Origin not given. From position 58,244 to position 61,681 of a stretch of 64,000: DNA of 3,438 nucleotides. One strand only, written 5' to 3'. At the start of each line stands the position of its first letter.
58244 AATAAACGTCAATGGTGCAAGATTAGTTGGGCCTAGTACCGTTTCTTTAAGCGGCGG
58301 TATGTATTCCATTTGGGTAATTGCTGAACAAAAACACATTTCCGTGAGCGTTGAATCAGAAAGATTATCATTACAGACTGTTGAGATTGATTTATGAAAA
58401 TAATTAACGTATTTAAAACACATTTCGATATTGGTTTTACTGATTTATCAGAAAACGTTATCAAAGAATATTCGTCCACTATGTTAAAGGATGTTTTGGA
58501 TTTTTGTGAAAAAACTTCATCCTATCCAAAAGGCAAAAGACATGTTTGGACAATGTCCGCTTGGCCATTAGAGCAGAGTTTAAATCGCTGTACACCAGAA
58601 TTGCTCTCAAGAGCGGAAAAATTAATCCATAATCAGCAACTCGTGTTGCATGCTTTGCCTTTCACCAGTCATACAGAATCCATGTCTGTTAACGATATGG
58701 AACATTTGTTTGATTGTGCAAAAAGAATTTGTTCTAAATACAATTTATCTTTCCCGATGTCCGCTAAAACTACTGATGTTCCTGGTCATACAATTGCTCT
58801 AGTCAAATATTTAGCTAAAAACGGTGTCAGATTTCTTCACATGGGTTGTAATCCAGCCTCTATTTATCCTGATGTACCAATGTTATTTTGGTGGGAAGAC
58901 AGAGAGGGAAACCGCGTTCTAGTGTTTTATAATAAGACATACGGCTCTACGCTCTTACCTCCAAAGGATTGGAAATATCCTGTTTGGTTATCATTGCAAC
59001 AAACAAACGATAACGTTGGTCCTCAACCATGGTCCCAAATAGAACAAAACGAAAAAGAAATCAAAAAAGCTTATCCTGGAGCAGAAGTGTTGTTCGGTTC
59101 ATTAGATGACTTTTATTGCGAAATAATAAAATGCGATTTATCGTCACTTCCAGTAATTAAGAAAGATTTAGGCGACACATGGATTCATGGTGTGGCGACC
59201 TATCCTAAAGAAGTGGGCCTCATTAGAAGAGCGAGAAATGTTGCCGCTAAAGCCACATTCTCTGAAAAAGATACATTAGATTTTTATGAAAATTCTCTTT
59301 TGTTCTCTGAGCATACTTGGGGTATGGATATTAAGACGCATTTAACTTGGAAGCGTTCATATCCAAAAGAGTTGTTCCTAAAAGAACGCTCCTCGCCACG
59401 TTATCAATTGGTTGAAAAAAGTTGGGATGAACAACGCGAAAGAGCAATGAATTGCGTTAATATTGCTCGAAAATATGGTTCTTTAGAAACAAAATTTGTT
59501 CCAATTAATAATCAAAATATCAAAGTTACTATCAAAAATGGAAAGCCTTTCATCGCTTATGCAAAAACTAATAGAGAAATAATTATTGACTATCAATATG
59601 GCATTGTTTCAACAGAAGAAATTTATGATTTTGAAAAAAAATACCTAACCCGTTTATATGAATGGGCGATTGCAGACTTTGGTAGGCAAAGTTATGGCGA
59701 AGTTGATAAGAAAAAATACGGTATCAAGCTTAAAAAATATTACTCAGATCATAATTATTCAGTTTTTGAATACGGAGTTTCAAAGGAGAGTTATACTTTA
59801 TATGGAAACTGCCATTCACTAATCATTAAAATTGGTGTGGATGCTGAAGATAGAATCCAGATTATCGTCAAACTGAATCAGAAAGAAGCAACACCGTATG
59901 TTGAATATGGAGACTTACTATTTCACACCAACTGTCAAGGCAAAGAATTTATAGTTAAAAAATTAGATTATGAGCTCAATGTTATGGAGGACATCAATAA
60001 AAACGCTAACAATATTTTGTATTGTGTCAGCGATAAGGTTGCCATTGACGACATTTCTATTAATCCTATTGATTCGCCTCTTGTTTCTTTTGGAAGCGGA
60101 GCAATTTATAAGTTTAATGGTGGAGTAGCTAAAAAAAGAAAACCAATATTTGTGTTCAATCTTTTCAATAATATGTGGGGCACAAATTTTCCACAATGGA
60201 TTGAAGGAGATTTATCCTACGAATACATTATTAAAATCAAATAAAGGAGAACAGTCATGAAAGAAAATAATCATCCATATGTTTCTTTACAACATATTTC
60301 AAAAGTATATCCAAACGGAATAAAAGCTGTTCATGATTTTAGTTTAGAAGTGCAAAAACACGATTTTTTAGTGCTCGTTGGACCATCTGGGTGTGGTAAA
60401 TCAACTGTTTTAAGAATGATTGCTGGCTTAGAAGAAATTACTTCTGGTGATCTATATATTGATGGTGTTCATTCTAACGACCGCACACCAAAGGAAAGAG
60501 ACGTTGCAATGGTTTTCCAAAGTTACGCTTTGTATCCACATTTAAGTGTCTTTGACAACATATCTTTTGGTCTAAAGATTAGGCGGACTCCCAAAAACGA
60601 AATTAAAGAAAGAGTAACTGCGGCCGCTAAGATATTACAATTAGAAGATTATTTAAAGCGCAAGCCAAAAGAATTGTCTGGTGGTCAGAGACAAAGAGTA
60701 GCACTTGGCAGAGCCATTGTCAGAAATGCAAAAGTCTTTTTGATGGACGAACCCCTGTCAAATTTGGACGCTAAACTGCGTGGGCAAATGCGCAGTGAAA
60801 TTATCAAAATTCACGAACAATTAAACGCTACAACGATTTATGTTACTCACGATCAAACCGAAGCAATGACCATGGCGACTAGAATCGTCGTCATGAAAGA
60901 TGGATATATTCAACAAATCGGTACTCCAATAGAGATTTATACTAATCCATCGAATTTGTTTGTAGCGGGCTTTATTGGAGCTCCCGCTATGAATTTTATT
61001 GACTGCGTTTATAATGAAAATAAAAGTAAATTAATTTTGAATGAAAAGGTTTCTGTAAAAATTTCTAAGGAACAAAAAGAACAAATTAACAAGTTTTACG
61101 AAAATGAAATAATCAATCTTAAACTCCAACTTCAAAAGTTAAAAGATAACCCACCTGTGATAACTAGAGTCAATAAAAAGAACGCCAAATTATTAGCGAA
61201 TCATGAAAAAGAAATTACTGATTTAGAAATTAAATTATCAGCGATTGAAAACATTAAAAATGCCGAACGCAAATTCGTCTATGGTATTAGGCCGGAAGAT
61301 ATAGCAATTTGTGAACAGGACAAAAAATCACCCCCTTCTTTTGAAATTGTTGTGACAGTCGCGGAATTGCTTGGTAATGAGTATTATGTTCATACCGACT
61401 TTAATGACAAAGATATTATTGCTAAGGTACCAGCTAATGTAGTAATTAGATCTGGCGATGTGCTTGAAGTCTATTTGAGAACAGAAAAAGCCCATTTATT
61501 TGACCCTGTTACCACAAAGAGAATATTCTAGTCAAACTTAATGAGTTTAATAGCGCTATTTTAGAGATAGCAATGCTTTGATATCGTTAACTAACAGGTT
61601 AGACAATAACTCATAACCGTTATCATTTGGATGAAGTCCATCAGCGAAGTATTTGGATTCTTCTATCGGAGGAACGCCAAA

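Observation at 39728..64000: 24-kb glycan capture and utilisation island with an unusual architecture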

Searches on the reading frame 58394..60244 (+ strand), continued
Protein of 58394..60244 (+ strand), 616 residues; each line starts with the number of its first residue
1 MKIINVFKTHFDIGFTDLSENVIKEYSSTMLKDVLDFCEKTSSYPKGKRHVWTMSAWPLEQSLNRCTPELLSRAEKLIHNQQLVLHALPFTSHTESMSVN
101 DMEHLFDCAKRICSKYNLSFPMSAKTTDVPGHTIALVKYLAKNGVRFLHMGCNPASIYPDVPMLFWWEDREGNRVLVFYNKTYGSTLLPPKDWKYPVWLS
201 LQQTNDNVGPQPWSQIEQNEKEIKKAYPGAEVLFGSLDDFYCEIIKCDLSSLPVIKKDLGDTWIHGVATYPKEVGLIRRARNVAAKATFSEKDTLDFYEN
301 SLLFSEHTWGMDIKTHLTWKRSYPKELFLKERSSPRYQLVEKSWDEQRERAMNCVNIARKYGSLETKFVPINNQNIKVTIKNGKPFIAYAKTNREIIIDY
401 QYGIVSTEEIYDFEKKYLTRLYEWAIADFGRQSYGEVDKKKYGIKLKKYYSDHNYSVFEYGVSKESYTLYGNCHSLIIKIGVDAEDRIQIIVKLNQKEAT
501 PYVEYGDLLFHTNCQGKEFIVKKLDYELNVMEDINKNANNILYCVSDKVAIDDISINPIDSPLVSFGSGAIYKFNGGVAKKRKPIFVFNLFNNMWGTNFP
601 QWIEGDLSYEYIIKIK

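Call 61: find_encoding_contigs(protein=P0071, flank=8000, max_places=1)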
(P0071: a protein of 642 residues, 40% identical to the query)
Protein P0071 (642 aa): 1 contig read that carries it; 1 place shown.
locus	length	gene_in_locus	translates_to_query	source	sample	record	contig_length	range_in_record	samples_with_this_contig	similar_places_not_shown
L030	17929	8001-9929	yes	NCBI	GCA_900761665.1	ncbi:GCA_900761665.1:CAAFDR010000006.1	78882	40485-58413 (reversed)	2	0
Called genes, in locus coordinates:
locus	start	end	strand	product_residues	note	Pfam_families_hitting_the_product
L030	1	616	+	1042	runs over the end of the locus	PF17128:DUF5107, PF00515:TPR_1 (faint), PF07719:TPR_2 (faint), PF13431:TPR_17 (faint), PF13432:TPR_16 (weak)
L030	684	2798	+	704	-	PF01301:Glyco_hydro_35, PF02449:Glyco_hydro_42, PF22369:GLMA_2nd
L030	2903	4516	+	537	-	PF00728:Glyco_hydro_20, PF18088:Glyco_H_20C_C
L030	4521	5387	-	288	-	PF02311:AraC_binding, PF12833:HTH_18, PF00165:HTH_AraC (weak)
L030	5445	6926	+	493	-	PF02952:Fucose_iso_C (weak)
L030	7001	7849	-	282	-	PF12833:HTH_18, PF00165:HTH_AraC (weak)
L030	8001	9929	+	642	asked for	PF01074:Glyco_hydro_38N (weak), PF16477:DUF5054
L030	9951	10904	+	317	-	PF08950:DUF1861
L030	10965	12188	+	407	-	PF02368:Big_2 (weak)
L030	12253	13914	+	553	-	PF13416:SBP_bac_8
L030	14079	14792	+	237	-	PF00528:BPD_transp_1 (weak)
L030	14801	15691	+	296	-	PF00528:BPD_transp_1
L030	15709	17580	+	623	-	PF16126:DUF4838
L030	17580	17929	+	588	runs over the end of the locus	PF03648:Glyco_hydro_67N (faint), PF16126:DUF4838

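Call 62: find_encoding_contigs(protein=P0126, flank=8000, max_places=1)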
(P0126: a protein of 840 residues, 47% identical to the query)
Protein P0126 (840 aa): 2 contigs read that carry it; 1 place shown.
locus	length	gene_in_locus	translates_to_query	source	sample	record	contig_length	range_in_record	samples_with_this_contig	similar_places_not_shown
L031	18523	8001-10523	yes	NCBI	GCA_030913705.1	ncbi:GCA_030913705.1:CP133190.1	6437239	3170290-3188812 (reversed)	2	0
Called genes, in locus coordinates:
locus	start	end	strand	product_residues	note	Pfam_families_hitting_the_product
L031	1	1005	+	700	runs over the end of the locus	PF00496:SBP_bac_5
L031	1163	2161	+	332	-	PF19300:BPD_transp_1_N, PF00528:BPD_transp_1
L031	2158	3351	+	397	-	PF12911:OppC_N, PF00528:BPD_transp_1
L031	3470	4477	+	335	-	PF00005:ABC_tran, PF13304:AAA_21, PF08352:oligo_HPY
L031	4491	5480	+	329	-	PF00005:ABC_tran, PF08352:oligo_HPY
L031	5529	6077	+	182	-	PF00702:Hydrolase, PF13419:HAD_2, PF13242:Hydrolase_like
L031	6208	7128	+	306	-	PF00165:HTH_AraC (weak), PF12833:HTH_18, PF00165:HTH_AraC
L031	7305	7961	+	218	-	-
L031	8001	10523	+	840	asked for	PF01074:Glyco_hydro_38N, PF16477:DUF5054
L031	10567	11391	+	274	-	PF23023:Anti-Pycsar_Apyc1, PF12706:Lactamase_B_2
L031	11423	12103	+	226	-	PF02308:MgtC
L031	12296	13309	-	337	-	PF01408:GFO_IDH_MocA, PF02894:GFO_IDH_MocA_C, PF22725:GFO_IDH_MocA_C3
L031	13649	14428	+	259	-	PF08220:HTH_DeoR, PF00455:DeoRC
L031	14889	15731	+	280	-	PF01116:F_bP_aldolase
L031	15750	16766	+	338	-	PF00294:PfkB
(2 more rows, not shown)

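Call 63: find_encoding_contigs(protein=P0089, flank=8000, max_places=1)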
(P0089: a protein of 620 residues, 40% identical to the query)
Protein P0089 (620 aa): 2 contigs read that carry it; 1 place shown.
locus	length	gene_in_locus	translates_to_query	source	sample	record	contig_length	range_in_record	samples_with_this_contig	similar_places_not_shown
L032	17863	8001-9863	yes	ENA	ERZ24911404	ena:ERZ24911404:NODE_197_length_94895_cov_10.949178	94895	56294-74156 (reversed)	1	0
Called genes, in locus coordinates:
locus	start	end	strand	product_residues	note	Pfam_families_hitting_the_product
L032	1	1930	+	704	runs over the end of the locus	PF16403:Bact_surface_Ig-like (faint)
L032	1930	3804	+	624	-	PF16126:DUF4838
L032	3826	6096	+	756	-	PF02368:Big_2 (faint)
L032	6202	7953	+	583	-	PF16126:DUF4838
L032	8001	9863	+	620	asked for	PF16477:DUF5054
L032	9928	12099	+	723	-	PF09508:Lact_bio_phlase, PF17385:LBP_M, PF17386:LBP_C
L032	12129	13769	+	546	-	PF02878:PGM_PMM_I, PF02879:PGM_PMM_II, PF02880:PGM_PMM_III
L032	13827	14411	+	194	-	PF07944:Beta-AFase-like_GH127_cat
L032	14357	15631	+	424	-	PF07944:Beta-AFase-like_GH127_cat, PF20736:Glyco_hydro127M, PF20737:Glyco_hydro127C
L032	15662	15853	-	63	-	-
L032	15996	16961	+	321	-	-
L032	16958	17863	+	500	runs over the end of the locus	PF12161:HsdM_N, PF02384:N6_Mtase, PF01170:UPF0020, PF07669:Eco57I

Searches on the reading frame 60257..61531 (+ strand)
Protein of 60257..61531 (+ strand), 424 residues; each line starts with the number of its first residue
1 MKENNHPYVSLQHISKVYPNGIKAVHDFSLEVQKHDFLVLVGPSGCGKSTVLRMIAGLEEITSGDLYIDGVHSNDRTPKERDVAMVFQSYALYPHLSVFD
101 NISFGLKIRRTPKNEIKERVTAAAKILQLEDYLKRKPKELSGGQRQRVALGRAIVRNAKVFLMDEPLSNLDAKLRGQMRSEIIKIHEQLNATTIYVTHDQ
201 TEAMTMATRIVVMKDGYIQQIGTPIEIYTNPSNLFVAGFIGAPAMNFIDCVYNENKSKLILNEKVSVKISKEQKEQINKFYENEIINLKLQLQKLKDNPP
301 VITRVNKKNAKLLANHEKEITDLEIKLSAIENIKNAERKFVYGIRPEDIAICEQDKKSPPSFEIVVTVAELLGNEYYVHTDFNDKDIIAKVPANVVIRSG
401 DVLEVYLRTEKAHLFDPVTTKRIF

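Call 7: search_protein_families(library=pfam, proteins=[window:60257-61531:+], max_evalue=0.01)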
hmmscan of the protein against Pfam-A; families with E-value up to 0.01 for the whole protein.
window:60257-61531:+ (424 aa): 14 families
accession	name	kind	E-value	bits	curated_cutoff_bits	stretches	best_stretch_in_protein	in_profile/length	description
PF00005.33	ABC_tran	-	7e-33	114.6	25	1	26-167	2-136/137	ABC transporter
PF17912.7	OB_MalK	-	7.4e-09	36.8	27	1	241-279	1-37/53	MalK OB fold domain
PF08402.16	TOBE_2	-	3.5e-07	30.7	21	1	343-415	2-76/76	TOBE domain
PF03215.21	Rad17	-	5.8e-07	30.1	23.8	1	26-101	36-111/186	Rad17 P-loop domain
PF13304.12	AAA_21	-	7.1e-07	30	27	0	37-73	1-34/304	AAA domain, putative AbiEii toxin, Type IV TA system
PF02463.25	SMC_N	-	1.1e-06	28.7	40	1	19-214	7-215/220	RecF/RecN/SMC N terminal domain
PF24389.1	ORC-CDC6-like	-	0.00084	18.6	27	0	33-55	30-52/571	ORC-CDC6-like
PF13401.12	AAA_22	-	0.00088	20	27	1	35-60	5-30/130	AAA domain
PF01637.24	ATPase_2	-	0.0014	18.9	33.2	1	30-138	15-110/225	ATPase domain predominantly from Archaea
PF20703.3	nSTAND1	-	0.0017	18.5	27.1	1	29-59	27-55/379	Novel STAND NTPase 1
PF20720.3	nSTAND3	-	0.0027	17.9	27.2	1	30-56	12-38/155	Novel STAND NTPase 3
PF03193.22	RsgA_GTPase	-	0.0033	17.7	30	0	34-62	105-133/174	RsgA GTPase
PF13173.12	AAA_14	-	0.0039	17.6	27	0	36-104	3-73/129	AAA domain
PF03459.23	TOBE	-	0.0088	16.7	22.3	0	362-397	7-43/64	TOBE domain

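Call 10: search_protein_families(library=ncbifam, proteins=[window:60257-61531:+], max_evalue=0.001)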
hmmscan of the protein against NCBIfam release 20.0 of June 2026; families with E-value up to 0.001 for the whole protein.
window:60257-61531:+ (424 aa): 189 families (the best 25 are shown)
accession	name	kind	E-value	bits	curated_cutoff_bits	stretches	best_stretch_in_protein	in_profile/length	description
NF008653.0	PRK11650.1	subfamily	2.3e-141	471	432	2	9-277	4-272/357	sn-glycerol-3-phosphate ABC transporter ATP-binding protein UgpC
NF008233.0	PRK11000.1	equivalog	2.2e-119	398.6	568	2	9-273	4-262/369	maltose/maltodextrin ABC transporter ATP-binding protein MalK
NF006987.0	PRK09452.1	equivalog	2.9e-99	332.3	482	1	3-287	12-291/378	spermidine/putrescine ABC transporter ATP-binding protein PotA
TIGR03265.1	PhnT2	equivalog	4.6e-95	318.8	457.7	1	6-290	2-284/353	putative 2-aminoethylphosphonate ABC transporter ATP-binding protein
TIGR01187.1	potA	subfamily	6.4e-95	317.9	355.6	1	40-271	1-230/325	polyamine ABC transporter ATP-binding protein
NF040933.2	ABC_arch_GlcV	equivalog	1.7e-94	316.6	450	2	9-278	3-275/357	glucose ABC transporter ATP-binding protein GlcV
NF043075.1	MMSYN1_0197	equivalog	2.7e-88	296.2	550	1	9-277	3-269/341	spermidine/putrescine ABC transporter ATP-binding protein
NF008513.0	PRK11432.1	equivalog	5.9e-88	295.1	496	2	5-258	3-253/351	ferric ABC transporter ATP-binding protein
NF008621.0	PRK11607.1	equivalog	3.4e-80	269.6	613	1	6-263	17-272/377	putrescine ABC transporter ATP-binding subunit PotG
TIGR00968.1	3a0106s01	subfamily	2e-78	263.2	342.75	1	11-242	3-233/237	sulfate ABC transporter ATP-binding protein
NF040840.2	tungstate_WtpC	equivalog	9.1e-78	261.9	440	1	11-279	4-269/347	tungstate ABC transporter ATP-binding protein WtpC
TIGR03258.1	PhnT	equivalog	7.2e-77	258.8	499.15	1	9-244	9-244/359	2-aminoethylphosphonate ABC transport system ATP-binding subunit PhnT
TIGR01186.1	proV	subfamily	3.7e-70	236.8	326.6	1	22-278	6-266/363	betaine/proline/choline family ABC transporter ATP-binding protein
NF008105.0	PRK10851.1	equivalog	2e-68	230.7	502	1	10-242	4-239/362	sulfate/thiosulfate ABC transporter ATP-binding protein CysA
TIGR03415.1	ABC_choXWV_ATP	equivalog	1.8e-62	211.5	483.75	1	24-335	39-352/382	choline ABC transporter ATP-binding protein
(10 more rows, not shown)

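Call 51: find_encoding_contigs(protein=window:60257-61531:+, flank=10000, max_places=3)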
Protein window:60257-61531:+ (424 aa): 5 contigs read that carry it; 3 places shown.
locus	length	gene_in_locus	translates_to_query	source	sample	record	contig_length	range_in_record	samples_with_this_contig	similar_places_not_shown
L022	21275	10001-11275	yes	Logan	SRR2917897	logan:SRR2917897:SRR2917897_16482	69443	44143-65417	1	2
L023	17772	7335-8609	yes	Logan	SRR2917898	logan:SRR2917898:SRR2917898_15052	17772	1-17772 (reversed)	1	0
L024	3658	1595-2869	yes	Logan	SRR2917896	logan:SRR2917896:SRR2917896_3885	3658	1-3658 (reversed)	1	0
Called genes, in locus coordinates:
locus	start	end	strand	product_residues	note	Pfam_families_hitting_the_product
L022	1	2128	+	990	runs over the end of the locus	PF22633:F5_F8_type_C_2 (faint), PF00754:F5_F8_type_C, PF09479:Flg_new, PF18998:Flg_new_2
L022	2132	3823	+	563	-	-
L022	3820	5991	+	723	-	-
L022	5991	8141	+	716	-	PF02837:Glyco_hydro_2_N, PF22666:Glyco_hydro_2_N2, PF00703:Glyco_hydro_2 (weak), PF02836:Glyco_hydro_2_C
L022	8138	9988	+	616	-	PF16477:DUF5054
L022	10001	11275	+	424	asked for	PF02463:SMC_N (weak), PF03215:Rad17 (weak), PF00005:ABC_tran, PF13304:AAA_21 (faint), PF17912:OB_MalK (faint), PF08402:TOBE_2 (weak)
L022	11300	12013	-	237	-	PF00657:Lipase_GDSL, PF13472:Lipase_GDSL_2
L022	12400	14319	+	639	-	-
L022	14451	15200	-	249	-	PF00072:Response_reg, PF04397:LytTR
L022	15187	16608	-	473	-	PF14501:HATPase_c_5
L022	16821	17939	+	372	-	-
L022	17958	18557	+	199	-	-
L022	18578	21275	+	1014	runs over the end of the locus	PF01915:Glyco_hydro_3_C, PF14310:Fn3-like, PF00933:Glyco_hydro_3 (weak)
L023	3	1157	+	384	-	?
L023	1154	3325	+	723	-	-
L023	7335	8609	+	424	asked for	PF02463:SMC_N (weak), PF03215:Rad17 (weak), PF00005:ABC_tran, PF13304:AAA_21 (faint), PF17912:OB_MalK (faint), PF08402:TOBE_2 (weak)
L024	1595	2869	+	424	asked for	PF02463:SMC_N (weak), PF03215:Rad17 (weak), PF00005:ABC_tran, PF13304:AAA_21 (faint), PF17912:OB_MalK (faint), PF08402:TOBE_2 (weak)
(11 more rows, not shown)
